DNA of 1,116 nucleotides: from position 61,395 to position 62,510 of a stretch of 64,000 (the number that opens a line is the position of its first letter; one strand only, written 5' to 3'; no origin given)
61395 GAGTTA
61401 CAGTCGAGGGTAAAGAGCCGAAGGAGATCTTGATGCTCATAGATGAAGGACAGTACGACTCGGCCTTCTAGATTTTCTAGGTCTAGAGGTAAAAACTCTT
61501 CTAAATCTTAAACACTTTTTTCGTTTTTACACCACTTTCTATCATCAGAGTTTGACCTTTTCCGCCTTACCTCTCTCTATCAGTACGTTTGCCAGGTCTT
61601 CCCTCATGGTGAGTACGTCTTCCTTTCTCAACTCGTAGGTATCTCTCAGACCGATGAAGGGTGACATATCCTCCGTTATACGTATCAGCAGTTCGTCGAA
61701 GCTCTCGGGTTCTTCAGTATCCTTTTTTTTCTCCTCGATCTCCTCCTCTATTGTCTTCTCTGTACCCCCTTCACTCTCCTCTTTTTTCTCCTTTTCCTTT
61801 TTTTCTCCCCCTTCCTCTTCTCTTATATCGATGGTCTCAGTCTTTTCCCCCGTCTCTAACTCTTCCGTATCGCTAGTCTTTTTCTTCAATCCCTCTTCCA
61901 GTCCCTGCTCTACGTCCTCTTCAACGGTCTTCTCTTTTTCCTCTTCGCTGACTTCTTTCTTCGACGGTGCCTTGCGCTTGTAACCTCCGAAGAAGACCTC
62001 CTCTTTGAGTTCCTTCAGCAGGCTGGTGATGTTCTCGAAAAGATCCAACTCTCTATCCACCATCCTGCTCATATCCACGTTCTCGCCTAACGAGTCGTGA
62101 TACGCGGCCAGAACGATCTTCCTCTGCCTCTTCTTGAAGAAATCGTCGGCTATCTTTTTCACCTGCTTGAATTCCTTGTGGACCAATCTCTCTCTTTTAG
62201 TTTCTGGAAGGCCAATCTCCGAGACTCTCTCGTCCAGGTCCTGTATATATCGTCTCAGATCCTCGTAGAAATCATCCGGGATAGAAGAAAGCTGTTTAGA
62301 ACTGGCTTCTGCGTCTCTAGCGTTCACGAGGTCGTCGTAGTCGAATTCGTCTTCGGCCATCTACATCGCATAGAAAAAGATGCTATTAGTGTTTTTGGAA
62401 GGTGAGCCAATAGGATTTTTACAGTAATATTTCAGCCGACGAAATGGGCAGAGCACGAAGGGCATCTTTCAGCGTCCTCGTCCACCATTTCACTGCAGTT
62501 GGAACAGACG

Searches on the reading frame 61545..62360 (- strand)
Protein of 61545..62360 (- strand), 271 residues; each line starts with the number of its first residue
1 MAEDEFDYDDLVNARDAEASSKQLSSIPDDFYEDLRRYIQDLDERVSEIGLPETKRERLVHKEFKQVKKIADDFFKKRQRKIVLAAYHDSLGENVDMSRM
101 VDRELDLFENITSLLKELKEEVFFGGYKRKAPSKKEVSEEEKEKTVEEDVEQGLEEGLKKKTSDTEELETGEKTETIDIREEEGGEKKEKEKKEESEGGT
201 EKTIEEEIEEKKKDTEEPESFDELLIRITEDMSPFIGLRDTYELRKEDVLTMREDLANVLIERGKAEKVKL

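Call 71: find_encoding_contigs(protein=window:61545-62360:-, flank=10000, max_places=2)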
Protein window:61545-62360:- (271 aa): 7 contigs read that carry it; 2 places shown.
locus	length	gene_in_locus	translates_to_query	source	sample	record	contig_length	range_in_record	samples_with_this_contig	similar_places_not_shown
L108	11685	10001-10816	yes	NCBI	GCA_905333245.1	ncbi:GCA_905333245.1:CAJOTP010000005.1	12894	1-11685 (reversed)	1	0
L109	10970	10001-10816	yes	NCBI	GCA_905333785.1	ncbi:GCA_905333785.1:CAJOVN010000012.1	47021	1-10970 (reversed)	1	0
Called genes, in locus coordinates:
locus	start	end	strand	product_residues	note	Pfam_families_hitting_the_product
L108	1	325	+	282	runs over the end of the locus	-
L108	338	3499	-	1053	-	PF01326:PPDK_N, PF01909:NTP_transf_2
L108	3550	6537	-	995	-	PF01326:PPDK_N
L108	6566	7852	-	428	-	PF02812:ELFV_dehydrog_N, PF00208:ELFV_dehydrog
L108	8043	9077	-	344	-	-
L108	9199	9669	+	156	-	PF01336:tRNA_anti-codon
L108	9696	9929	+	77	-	PF13240:Zn_Ribbon_1 (faint), PF12773:DZR (weak)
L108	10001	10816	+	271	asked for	-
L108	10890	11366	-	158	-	PF03946:Ribosomal_L11_N, PF00298:Ribosomal_L11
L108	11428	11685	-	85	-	?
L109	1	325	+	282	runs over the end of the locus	-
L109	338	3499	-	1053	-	PF01326:PPDK_N, PF01909:NTP_transf_2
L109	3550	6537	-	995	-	PF01326:PPDK_N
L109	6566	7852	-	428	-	PF02812:ELFV_dehydrog_N, PF00208:ELFV_dehydrog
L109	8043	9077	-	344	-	-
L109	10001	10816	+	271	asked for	-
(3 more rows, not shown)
